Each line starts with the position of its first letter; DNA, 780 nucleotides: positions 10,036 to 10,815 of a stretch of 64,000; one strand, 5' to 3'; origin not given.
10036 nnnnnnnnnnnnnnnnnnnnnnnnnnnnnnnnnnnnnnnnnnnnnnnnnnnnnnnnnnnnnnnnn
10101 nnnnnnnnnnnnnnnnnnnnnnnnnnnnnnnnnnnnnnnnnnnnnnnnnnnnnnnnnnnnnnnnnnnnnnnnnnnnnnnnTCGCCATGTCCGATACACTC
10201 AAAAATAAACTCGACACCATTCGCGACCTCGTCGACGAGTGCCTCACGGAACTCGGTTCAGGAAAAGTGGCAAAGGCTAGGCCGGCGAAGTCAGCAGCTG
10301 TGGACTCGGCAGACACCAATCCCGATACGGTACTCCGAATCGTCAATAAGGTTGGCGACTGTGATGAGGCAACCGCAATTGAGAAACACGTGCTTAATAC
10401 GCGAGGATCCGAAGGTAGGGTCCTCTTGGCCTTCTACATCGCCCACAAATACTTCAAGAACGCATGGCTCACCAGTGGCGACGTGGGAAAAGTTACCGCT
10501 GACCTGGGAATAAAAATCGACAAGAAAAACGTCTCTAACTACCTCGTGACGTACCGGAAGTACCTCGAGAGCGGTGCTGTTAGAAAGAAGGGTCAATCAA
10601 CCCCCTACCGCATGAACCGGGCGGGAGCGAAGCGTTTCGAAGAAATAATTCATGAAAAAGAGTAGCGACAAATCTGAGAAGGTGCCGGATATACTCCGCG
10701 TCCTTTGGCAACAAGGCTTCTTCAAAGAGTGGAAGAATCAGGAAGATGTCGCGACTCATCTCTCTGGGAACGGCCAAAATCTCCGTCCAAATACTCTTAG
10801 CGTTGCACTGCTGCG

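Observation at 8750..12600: Lower-GC ~3.9-kb island at tRNA-Ser encoding four unrecognisable wHTH-like proteins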

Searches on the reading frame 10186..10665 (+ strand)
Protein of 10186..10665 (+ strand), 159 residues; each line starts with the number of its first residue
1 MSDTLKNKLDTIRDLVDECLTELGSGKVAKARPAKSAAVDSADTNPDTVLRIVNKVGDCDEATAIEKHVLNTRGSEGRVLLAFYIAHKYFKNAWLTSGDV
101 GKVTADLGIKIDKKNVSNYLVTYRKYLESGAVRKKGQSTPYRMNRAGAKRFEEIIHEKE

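Call 7: search_protein_families(library=pfam, proteins=[window:10186-10665:+], max_evalue=1)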
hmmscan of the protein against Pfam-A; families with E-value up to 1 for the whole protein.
window:10186-10665:+ (159 aa): 1 family
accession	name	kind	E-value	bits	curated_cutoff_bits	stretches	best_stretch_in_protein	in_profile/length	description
PF12848.13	ABC_tran_Xtn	-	0.13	12.8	25.9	1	110-156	2-48/85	ABC transporter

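Call 8: search_protein_families(library=padloc, proteins=[window:10186-10665:+], max_evalue=1)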
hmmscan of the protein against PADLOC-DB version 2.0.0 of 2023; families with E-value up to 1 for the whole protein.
window:10186-10665:+ (159 aa): 0 families

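Call 9: search_protein_families(library=phrogs, proteins=[window:10186-10665:+], max_evalue=1)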
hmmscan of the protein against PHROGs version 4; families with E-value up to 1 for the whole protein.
window:10186-10665:+ (159 aa): 2 families
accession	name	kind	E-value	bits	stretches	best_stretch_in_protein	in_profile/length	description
phrog_20636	-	unknown function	0.034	15.3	1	68-152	70-153/155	-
phrog_32246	-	unknown function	0.17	12.7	0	2-19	3-20/38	-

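Call 10: search_protein_families(library=ncbifam, proteins=[window:10186-10665:+], max_evalue=1)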
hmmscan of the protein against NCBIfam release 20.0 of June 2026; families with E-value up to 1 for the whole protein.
window:10186-10665:+ (159 aa): 0 families

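Call 70: search_protein_families(library=padloc, proteins=[L078:6915-8516:+, L078:4869-5429:+, L078:5593-5907:+], max_evalue=0.01)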
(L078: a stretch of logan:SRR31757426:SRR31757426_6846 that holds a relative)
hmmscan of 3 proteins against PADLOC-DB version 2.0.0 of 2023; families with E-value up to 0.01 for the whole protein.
L078:6915-8516:+ (533 aa): 155 families (the best 25 are shown)
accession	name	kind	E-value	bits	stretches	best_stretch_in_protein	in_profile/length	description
PDLC02358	Old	-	6e-65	218.1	1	1-409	2-423/578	Old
PDLC02979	AriA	-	1.2e-35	122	2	194-326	238-373/373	-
PDLC02915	ATPase-Toprim_I-B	-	3.1e-26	90.3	2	1-86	1-90/623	-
PDLC00067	GajA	-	1.9e-21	74.2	2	2-81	4-88/604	AAA ATPase domain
PDLC00066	GajA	-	8.5e-21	72.1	2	253-391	252-389/567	AAA ATPase domain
PDLC00070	GajA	-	1.5e-20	71.3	2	221-353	232-363/596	AAA ATPase domain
PDLC00081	GajA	-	3.5e-20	70.2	2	253-394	257-393/574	AAA ATPase domain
PDLC02980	AriA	-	8.6e-20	69.9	2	236-326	221-303/304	-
PDLC00075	GajA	-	1.2e-18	65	2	141-410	140-395/536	AAA ATPase domain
PDLC04178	HEC-01A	-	1.9e-18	64.7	2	2-43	8-49/399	-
PDLC03878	NsnB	-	4.5e-18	64.1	1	3-324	2-279/345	-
PDLC02981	AriAB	-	2.1e-17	61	2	279-394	328-451/694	-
PDLC00094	GajA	-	3.4e-17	60.1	2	1-42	1-42/569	AAA ATPase domain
PDLC00086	GajA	-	3.9e-17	60.3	2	1-43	1-43/600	AAA ATPase domain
PDLC00091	GajA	-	5e-17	60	2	261-383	277-401/627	AAA ATPase domain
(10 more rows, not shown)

L078:4869-5429:+ (186 aa): 0 families

L078:5593-5907:+ (104 aa): 0 families
